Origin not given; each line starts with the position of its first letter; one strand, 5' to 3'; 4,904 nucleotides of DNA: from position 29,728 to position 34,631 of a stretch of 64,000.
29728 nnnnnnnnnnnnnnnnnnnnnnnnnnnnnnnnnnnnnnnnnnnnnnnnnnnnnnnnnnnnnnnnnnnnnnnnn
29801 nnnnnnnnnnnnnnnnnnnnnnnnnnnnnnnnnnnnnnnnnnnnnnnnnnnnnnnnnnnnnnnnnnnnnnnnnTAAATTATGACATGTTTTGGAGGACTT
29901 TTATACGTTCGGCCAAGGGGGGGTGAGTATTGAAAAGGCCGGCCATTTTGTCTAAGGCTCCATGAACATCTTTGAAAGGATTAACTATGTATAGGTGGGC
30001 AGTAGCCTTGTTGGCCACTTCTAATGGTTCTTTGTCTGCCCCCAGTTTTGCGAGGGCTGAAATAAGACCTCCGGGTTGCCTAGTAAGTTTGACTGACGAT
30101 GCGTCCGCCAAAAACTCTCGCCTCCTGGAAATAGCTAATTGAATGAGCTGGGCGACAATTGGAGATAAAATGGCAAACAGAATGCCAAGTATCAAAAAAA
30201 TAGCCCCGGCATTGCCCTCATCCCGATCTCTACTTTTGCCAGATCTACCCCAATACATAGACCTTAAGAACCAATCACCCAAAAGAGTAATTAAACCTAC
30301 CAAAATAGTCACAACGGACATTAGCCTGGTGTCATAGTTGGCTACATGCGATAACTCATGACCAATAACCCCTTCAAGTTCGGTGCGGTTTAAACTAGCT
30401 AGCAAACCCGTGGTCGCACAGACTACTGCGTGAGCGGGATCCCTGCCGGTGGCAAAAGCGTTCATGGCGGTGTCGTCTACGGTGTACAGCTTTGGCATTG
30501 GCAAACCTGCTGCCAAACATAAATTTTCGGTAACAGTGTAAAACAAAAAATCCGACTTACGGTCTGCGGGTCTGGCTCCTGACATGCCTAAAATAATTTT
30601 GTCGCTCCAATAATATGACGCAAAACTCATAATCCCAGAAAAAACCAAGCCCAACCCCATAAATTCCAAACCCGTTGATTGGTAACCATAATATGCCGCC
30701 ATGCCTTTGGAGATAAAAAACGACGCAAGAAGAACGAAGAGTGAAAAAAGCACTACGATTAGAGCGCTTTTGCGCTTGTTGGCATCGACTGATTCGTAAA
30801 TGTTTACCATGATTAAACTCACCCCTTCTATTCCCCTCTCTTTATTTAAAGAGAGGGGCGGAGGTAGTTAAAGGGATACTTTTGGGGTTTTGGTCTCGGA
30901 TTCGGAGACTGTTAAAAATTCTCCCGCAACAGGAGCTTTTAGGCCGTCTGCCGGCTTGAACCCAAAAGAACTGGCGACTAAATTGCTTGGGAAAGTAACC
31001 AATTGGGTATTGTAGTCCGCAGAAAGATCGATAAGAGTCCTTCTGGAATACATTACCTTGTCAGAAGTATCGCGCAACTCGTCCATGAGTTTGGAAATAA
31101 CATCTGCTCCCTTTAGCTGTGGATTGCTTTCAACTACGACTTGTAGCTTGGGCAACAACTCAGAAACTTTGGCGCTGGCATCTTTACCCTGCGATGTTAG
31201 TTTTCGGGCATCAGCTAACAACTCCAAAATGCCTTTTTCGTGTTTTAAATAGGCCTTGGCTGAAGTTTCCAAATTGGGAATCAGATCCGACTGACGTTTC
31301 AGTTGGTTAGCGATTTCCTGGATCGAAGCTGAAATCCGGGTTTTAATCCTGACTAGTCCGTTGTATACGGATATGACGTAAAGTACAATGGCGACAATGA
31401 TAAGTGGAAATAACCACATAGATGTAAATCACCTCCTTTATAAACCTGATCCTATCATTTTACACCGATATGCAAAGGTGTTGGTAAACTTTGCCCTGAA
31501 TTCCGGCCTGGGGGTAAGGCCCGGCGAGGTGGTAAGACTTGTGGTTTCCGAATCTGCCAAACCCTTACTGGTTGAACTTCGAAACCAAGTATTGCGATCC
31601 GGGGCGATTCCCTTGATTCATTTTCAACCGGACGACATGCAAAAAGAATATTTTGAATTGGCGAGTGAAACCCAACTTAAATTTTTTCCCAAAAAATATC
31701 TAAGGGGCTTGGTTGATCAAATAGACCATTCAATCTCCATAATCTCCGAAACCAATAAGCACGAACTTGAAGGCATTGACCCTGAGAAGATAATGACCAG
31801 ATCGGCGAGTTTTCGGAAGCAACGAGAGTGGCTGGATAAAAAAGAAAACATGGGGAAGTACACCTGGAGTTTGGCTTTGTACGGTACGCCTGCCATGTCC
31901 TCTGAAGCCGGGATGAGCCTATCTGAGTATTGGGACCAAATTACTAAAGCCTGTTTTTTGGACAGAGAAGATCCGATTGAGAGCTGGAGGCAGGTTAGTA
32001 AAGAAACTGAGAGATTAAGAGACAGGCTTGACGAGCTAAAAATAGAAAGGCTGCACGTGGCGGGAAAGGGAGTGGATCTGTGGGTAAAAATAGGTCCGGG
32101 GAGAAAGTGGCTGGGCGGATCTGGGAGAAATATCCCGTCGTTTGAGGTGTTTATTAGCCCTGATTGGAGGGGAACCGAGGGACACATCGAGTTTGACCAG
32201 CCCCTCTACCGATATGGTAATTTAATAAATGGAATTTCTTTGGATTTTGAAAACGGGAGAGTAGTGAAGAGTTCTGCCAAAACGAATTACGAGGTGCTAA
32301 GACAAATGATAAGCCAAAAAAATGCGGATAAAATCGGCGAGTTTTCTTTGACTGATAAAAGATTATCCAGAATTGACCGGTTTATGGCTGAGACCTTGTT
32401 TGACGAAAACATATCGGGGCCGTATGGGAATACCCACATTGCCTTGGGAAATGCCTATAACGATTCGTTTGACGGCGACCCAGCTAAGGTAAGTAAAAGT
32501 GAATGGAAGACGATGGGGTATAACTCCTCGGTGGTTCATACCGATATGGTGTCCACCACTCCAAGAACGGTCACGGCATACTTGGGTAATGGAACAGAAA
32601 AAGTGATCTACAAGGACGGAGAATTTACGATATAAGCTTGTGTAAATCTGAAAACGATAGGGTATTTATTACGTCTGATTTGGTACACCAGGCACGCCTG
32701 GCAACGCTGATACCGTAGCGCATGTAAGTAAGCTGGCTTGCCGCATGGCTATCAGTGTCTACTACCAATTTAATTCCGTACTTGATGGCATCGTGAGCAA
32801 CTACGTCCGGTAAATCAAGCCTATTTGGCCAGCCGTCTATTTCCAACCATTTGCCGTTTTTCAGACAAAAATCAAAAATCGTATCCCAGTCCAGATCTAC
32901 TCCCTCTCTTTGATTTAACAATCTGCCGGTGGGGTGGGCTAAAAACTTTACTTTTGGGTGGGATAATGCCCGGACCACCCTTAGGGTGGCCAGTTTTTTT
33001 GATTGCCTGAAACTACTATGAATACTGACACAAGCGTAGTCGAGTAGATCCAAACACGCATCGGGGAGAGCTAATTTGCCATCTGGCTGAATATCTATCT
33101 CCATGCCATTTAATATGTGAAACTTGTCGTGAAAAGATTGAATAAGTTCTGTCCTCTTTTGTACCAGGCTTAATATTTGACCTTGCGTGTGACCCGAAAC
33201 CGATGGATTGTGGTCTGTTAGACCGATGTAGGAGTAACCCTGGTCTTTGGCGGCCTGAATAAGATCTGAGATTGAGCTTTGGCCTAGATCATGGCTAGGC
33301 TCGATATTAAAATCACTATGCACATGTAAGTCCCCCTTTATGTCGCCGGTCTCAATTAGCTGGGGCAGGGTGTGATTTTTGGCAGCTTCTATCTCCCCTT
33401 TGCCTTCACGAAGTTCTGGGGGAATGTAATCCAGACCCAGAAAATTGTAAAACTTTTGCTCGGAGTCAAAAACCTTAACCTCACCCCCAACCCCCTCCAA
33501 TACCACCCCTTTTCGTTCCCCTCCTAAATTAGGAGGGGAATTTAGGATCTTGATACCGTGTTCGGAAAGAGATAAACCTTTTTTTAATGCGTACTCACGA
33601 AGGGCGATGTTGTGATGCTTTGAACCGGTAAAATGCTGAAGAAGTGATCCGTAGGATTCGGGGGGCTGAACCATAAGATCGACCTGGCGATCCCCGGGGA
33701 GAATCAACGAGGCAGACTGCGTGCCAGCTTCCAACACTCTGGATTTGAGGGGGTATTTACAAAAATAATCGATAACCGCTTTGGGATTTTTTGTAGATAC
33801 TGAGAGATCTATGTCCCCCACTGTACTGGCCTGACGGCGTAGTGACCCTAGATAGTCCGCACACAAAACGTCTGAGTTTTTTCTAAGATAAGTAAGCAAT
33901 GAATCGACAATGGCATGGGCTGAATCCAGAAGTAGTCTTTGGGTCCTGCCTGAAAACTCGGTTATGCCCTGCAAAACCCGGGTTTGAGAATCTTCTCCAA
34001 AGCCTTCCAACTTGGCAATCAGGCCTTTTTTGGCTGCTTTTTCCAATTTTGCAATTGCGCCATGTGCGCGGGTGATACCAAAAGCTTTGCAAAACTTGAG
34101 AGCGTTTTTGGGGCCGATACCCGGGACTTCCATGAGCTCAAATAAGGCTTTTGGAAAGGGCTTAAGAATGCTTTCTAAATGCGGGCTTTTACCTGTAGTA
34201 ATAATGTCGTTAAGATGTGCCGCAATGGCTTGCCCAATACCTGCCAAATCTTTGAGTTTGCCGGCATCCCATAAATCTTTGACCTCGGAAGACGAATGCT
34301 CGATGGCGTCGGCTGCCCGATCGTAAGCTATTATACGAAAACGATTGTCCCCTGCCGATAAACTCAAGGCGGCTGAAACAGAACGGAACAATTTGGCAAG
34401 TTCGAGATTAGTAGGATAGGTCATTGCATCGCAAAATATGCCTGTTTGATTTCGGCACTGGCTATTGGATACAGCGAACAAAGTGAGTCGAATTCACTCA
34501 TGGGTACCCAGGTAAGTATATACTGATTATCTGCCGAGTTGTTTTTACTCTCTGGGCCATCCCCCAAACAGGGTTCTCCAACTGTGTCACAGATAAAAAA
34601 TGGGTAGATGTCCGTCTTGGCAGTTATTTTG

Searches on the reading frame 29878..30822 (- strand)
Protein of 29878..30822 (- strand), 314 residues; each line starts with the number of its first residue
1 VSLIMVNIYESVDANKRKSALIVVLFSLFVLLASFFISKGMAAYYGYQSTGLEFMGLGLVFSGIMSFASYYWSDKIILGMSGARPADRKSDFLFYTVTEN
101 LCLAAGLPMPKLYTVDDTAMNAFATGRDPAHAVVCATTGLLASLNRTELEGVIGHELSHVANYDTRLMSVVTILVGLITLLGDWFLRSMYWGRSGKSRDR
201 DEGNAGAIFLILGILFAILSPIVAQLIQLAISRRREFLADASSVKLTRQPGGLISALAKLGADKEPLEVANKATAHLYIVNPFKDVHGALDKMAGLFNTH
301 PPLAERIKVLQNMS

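Call 26: search_protein_families(library=pfam, proteins=[window:29878-30822:-], max_evalue=0.001)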
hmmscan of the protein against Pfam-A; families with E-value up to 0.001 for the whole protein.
window:29878-30822:- (314 aa): 1 family
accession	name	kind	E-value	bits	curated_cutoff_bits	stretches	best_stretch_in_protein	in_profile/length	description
PF01435.24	Peptidase_M48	-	8.5e-30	104.4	20.3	1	97-313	10-185/186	Peptidase family M48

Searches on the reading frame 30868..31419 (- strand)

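Call 26: search_protein_families(library=pfam, proteins=[window:30868-31419:-], max_evalue=0.001)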
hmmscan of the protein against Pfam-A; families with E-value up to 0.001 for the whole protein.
window:30868-31419:- (183 aa): 1 family
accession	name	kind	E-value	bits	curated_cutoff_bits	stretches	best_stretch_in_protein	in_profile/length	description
PF04011.17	LemA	-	7.4e-30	104.2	26.2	1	33-163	2-138/149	LemA family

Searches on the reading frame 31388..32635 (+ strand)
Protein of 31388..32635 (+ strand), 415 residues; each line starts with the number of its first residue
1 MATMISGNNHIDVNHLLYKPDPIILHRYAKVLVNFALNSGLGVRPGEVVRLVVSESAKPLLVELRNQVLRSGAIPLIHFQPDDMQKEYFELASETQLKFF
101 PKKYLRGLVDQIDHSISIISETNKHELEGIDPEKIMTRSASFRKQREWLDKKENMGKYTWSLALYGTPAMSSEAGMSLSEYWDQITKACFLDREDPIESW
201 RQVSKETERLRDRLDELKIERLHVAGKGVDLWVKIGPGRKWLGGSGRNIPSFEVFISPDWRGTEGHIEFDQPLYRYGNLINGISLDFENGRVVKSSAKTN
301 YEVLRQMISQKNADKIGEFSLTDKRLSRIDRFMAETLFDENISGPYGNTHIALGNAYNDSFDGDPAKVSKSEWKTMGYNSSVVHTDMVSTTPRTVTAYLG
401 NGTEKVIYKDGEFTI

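Call 26: search_protein_families(library=pfam, proteins=[window:31388-32635:+], max_evalue=0.001)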
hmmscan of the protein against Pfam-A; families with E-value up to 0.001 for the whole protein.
window:31388-32635:+ (415 aa): 1 family
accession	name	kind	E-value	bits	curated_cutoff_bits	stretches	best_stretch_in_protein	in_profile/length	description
PF02073.20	Peptidase_M29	-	7.6e-99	331.7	27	1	25-413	5-406/406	Thermophilic metalloprotease (M29)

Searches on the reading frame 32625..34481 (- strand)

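Call 26: search_protein_families(library=pfam, proteins=[window:32625-34481:-], max_evalue=0.001)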
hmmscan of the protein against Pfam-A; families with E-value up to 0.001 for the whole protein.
window:32625-34481:- (618 aa): 4 families
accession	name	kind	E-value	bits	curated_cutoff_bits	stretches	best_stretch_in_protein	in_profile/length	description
PF14791.11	DNA_pol_B_thumb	-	7.5e-21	74.2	25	1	281-359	2-63/63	DNA polymerase beta thumb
PF14716.13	HHH_8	-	1.1e-12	48.6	30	1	24-98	2-72/73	Helix-hairpin-helix domain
PF02811.25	PHP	-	9.9e-09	36.2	26.4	1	384-493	1-98/164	PHP domain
PF14520.12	HHH_5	-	3.6e-06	27.8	27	1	115-165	3-47/57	Helix-hairpin-helix domain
